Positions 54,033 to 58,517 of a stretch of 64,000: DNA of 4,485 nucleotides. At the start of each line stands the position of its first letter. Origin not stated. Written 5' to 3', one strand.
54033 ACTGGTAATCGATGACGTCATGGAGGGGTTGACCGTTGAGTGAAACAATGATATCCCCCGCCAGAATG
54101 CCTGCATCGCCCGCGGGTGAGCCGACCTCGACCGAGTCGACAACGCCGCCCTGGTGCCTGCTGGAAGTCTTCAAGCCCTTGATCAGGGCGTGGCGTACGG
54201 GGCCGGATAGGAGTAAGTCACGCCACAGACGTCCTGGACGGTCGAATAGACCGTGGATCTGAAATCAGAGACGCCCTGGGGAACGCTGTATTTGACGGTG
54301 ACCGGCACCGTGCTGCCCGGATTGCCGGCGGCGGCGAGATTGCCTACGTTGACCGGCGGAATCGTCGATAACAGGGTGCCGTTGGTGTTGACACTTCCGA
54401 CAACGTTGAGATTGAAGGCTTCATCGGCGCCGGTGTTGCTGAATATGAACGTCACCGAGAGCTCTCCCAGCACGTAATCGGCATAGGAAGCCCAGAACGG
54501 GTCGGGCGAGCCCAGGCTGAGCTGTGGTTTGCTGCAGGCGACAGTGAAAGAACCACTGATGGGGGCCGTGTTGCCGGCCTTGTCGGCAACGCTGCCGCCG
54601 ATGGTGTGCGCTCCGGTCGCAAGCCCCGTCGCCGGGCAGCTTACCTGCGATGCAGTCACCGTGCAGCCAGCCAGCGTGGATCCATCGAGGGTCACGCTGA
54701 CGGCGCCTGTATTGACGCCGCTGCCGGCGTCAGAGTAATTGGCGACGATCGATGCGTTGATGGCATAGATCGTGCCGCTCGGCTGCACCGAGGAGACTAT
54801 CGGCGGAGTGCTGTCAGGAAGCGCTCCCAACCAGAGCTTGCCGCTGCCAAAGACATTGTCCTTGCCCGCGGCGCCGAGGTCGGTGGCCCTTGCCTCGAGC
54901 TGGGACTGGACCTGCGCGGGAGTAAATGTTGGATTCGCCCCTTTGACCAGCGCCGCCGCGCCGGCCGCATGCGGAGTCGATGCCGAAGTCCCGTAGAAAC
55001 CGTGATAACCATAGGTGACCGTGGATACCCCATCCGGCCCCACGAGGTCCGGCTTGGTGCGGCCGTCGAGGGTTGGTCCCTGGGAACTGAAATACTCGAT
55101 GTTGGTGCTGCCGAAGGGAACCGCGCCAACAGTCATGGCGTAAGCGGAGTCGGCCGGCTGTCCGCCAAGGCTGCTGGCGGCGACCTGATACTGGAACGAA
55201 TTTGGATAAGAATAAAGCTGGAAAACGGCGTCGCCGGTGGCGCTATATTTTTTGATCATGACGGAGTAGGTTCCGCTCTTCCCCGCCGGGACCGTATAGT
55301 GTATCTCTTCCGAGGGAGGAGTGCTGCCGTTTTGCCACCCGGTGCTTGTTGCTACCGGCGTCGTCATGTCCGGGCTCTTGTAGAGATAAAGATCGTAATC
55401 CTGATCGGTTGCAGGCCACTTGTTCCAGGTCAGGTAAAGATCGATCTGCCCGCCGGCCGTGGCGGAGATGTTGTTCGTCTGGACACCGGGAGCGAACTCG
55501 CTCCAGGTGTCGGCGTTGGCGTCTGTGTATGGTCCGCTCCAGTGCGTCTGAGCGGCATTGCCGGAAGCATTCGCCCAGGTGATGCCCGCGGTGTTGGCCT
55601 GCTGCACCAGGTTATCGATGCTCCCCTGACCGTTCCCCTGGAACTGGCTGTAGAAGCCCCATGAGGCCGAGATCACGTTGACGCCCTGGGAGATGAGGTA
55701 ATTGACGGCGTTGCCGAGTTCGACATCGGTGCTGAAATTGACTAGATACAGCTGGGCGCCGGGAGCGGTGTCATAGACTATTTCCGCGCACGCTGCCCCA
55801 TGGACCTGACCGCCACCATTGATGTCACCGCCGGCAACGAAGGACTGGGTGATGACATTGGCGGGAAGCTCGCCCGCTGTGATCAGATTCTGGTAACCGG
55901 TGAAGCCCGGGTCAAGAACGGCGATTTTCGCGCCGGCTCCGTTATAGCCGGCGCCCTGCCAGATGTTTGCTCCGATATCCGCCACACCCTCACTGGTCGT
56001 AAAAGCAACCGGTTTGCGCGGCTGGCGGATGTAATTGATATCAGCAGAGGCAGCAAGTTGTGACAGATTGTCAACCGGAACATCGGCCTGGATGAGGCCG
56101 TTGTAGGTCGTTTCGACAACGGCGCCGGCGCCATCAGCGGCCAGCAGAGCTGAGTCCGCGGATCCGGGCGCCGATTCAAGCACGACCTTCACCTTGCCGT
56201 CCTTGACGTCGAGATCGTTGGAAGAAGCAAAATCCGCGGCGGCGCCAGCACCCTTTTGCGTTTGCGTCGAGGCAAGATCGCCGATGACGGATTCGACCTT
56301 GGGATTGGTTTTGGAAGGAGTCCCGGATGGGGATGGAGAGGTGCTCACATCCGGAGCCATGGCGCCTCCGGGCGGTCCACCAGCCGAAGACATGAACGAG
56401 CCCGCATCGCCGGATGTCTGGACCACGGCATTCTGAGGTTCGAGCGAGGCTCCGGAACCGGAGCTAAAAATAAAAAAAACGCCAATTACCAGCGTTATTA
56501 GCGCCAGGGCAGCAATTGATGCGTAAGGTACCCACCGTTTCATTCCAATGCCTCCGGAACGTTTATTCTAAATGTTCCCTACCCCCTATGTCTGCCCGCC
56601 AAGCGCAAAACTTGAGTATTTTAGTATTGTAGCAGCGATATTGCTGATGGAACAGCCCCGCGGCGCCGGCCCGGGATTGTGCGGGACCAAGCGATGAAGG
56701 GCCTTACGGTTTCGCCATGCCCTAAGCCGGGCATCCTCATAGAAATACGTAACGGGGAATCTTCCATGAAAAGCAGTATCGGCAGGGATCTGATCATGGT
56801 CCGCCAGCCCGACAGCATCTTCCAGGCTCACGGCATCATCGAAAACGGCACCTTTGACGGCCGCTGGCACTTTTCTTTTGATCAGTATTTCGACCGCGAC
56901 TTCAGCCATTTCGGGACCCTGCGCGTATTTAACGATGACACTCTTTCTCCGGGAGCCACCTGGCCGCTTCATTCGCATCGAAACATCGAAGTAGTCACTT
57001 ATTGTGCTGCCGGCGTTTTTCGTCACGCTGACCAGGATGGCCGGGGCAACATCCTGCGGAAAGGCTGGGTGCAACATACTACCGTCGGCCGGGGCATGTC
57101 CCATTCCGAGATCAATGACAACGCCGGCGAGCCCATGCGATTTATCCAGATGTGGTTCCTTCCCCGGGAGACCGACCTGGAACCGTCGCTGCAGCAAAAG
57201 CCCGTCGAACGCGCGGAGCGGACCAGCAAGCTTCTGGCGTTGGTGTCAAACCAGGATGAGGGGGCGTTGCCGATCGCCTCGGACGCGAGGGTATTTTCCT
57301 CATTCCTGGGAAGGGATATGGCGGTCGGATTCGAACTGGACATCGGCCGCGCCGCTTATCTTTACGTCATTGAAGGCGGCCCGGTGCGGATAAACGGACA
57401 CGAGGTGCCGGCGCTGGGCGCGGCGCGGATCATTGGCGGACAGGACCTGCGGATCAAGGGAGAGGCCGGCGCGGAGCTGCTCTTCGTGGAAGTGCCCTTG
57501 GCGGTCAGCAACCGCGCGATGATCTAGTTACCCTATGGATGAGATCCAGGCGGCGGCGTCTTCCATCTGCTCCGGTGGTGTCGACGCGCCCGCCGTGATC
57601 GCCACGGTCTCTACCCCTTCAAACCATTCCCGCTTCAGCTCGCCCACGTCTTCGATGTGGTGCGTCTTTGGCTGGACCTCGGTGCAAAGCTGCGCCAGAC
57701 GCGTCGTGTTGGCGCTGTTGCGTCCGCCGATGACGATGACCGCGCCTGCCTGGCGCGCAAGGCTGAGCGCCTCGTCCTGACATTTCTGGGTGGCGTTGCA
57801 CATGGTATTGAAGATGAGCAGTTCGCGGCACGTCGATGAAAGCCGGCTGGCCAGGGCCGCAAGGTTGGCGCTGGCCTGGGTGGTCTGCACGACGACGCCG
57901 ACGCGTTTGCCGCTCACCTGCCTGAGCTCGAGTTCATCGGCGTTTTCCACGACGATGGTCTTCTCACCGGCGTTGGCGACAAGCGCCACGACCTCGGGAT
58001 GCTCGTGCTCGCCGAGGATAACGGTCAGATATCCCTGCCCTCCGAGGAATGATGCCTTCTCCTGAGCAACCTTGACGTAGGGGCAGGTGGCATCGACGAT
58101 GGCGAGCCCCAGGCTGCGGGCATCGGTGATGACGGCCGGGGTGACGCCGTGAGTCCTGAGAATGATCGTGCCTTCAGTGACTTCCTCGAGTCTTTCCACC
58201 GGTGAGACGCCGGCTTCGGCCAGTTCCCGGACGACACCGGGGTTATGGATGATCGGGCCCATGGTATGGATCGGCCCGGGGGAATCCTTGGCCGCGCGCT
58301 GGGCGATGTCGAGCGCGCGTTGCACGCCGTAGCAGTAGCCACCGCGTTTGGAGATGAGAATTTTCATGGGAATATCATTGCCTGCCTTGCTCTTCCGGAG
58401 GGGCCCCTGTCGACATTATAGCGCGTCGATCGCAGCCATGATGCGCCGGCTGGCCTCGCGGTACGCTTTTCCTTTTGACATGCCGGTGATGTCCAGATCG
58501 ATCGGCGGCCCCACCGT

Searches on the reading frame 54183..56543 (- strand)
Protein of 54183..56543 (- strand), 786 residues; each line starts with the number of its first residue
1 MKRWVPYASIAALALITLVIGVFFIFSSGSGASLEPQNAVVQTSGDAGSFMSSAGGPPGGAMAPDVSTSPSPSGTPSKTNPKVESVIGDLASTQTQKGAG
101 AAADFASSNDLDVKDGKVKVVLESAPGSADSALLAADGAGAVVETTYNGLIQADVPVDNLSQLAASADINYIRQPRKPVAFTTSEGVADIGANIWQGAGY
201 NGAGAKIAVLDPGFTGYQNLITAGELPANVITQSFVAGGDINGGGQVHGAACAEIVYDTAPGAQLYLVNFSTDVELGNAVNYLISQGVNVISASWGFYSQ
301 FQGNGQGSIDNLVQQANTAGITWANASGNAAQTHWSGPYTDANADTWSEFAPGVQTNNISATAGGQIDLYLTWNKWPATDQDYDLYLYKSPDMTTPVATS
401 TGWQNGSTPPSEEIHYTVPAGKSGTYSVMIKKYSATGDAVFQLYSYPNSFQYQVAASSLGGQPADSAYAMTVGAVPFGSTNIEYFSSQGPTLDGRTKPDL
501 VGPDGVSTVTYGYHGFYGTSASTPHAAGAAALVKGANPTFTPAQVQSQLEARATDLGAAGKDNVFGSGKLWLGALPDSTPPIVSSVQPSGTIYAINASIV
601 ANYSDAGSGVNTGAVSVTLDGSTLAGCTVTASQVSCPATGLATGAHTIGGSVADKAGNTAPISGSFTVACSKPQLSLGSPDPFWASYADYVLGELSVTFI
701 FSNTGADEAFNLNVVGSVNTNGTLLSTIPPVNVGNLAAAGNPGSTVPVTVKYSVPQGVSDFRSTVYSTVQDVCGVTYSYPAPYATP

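Call 52: search_protein_families(library=pfam, proteins=[window:54183-56543:-], max_evalue=0.00001)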
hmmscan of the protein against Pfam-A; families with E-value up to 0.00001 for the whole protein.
window:54183-56543:- (786 aa): 1 family
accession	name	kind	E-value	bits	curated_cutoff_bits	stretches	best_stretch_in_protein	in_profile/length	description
PF00082.27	Peptidase_S8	-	5.7e-27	95.2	21.8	2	425-568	129-288/288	Subtilase family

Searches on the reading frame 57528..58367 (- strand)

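Call 53: search_protein_families(library=pfam, proteins=[window:57528-58367:-], max_evalue=0.00001)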
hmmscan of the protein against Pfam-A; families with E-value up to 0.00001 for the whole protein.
window:57528-58367:- (279 aa): 1 family
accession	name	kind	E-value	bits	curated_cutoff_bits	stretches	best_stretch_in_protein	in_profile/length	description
PF02401.23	LYTB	-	3.9e-82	276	24.5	1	3-274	1-265/267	LytB protein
